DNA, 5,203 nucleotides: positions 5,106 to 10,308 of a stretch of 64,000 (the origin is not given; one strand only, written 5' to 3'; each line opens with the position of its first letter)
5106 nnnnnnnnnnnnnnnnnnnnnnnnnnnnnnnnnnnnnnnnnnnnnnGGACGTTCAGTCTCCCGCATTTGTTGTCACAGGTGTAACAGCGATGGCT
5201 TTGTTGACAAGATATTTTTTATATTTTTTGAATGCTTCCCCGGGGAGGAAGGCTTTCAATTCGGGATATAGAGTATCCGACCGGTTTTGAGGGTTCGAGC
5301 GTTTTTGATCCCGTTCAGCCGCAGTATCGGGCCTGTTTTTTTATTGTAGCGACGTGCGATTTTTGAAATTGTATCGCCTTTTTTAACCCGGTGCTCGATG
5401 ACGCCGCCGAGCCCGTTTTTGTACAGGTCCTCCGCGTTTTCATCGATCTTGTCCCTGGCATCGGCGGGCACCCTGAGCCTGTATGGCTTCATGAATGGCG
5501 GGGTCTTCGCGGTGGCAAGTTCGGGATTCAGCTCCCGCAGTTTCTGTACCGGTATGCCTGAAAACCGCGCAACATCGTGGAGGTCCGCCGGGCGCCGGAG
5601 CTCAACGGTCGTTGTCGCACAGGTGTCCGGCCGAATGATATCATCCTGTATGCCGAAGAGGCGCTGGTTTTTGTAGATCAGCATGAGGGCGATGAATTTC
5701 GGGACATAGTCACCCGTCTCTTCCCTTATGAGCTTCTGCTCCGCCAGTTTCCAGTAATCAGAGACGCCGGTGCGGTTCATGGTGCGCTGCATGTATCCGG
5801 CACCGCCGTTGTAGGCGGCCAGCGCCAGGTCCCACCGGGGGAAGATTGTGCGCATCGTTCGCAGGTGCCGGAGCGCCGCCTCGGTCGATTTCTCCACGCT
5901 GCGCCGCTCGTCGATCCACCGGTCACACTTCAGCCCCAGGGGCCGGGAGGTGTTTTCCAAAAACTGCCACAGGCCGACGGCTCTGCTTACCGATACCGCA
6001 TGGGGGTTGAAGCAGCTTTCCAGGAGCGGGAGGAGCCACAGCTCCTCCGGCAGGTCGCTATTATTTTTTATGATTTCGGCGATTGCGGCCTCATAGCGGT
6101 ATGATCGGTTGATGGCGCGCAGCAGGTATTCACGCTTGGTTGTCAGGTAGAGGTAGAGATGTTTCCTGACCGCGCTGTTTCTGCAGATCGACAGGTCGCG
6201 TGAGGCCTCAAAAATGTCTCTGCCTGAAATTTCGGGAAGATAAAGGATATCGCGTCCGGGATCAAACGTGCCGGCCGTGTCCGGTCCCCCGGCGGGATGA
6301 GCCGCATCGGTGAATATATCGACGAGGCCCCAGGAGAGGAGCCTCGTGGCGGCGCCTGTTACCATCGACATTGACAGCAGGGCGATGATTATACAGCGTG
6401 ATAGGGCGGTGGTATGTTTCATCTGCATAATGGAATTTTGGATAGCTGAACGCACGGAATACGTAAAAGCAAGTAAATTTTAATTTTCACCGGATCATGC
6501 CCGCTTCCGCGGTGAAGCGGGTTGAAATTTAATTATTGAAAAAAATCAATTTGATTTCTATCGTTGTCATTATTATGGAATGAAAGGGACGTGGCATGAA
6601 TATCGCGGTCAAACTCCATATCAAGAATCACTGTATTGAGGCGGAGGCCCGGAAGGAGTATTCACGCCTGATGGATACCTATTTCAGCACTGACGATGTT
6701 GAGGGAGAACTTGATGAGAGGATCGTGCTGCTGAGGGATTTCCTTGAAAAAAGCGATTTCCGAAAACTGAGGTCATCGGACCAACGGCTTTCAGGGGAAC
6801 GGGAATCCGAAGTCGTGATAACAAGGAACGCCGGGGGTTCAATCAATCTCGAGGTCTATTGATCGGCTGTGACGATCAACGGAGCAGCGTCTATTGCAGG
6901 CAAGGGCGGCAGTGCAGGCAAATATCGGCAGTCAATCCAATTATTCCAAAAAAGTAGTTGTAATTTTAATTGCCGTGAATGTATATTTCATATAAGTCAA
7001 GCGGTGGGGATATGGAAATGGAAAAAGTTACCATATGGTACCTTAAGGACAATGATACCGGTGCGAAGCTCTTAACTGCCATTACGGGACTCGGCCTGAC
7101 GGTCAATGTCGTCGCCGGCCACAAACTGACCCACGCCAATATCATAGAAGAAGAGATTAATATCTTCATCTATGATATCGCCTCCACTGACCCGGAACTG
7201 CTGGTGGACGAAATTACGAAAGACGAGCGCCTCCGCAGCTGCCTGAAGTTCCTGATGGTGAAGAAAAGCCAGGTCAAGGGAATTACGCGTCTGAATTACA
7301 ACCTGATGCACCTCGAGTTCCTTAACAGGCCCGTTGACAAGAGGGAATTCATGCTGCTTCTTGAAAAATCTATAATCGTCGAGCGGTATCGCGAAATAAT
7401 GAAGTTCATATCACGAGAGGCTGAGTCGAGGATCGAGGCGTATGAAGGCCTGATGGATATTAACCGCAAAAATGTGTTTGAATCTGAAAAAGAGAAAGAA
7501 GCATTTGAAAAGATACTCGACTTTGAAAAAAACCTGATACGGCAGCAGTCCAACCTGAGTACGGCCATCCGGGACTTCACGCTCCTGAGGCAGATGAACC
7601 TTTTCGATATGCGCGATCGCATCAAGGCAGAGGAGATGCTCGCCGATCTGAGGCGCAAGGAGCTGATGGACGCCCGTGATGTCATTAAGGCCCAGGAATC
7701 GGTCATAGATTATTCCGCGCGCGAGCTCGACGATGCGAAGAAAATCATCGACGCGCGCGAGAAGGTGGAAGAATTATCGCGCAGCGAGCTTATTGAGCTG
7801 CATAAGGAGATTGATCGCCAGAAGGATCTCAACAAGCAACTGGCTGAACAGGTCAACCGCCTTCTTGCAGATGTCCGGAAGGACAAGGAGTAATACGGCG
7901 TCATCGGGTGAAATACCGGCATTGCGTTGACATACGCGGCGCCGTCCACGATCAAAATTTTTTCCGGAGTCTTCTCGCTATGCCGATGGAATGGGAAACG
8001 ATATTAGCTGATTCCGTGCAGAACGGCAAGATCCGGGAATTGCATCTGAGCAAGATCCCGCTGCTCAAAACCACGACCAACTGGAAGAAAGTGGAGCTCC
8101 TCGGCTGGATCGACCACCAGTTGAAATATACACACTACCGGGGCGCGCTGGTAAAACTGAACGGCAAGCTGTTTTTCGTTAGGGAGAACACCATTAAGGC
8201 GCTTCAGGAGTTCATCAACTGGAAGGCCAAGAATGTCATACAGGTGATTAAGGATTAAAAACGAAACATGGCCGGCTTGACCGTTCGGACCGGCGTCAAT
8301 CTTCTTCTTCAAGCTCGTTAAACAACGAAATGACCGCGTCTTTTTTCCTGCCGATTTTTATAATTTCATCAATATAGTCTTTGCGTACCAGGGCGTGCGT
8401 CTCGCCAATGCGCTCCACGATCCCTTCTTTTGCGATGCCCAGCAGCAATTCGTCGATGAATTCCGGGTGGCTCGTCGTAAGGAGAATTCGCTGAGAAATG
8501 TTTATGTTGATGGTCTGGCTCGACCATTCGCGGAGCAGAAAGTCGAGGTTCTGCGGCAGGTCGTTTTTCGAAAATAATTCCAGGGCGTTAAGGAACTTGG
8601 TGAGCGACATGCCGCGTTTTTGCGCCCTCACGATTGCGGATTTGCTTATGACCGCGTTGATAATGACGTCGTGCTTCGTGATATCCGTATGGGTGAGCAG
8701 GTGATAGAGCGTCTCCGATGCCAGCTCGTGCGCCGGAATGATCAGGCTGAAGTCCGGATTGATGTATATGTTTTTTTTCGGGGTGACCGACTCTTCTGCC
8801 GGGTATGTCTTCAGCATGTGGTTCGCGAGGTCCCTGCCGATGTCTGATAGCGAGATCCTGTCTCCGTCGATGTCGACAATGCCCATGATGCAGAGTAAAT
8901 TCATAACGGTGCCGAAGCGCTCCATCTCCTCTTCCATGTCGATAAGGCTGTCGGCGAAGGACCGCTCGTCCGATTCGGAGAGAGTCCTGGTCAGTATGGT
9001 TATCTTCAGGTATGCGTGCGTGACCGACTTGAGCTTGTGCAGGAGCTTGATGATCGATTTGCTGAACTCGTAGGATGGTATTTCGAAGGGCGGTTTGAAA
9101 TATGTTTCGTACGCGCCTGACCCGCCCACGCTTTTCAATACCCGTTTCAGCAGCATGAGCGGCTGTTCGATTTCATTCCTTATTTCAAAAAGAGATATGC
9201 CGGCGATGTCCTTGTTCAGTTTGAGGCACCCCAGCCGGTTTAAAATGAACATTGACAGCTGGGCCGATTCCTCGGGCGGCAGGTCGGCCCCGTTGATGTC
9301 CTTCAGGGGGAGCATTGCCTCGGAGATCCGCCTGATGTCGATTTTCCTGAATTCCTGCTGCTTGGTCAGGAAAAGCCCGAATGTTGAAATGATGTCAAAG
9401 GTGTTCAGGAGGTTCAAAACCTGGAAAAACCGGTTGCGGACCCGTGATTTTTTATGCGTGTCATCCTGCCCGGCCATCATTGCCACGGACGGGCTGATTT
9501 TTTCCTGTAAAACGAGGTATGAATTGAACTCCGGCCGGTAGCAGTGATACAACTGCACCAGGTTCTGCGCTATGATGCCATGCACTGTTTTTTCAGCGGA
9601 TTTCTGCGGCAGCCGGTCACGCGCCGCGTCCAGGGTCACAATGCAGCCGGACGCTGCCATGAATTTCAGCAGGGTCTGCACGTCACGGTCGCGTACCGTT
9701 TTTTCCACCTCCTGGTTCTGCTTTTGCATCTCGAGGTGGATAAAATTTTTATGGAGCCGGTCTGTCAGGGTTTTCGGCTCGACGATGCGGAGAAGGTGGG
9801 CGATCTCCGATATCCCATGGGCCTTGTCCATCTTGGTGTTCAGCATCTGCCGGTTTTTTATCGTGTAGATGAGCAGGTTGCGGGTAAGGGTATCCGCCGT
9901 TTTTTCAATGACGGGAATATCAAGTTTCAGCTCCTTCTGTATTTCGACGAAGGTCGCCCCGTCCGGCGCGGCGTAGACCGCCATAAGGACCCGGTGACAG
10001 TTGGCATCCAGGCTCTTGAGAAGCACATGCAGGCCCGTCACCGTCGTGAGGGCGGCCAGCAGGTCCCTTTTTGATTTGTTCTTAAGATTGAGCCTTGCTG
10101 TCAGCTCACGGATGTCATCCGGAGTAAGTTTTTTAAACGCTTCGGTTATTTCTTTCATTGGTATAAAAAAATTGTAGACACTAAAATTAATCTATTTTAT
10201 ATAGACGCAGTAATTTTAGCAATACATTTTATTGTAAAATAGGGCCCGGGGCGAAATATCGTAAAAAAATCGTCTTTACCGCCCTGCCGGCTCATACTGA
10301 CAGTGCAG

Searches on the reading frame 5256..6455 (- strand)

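Call 66: search_protein_families(library=pfam, proteins=[window:5256-6455:-], max_evalue=0.001)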
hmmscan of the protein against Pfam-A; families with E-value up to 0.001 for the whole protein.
window:5256-6455:- (399 aa): 2 families
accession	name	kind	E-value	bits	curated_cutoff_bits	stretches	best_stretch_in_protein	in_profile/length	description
PF01464.25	SLT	-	4.2e-22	78.3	21.3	1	126-236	4-115/117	Transglycosylase SLT domain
PF01476.26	LysM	-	1.4e-13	51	20.9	1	355-398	1-43/43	LysM domain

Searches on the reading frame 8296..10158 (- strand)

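Call 66: search_protein_families(library=pfam, proteins=[window:8296-10158:-], max_evalue=0.001)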
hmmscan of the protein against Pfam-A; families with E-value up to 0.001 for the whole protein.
window:8296-10158:- (620 aa): 1 family
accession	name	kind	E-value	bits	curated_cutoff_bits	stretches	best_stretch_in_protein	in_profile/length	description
PF13625.11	Helicase_C_3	-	4.1e-09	37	34.2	1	465-572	2-111/125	Helicase conserved C-terminal domain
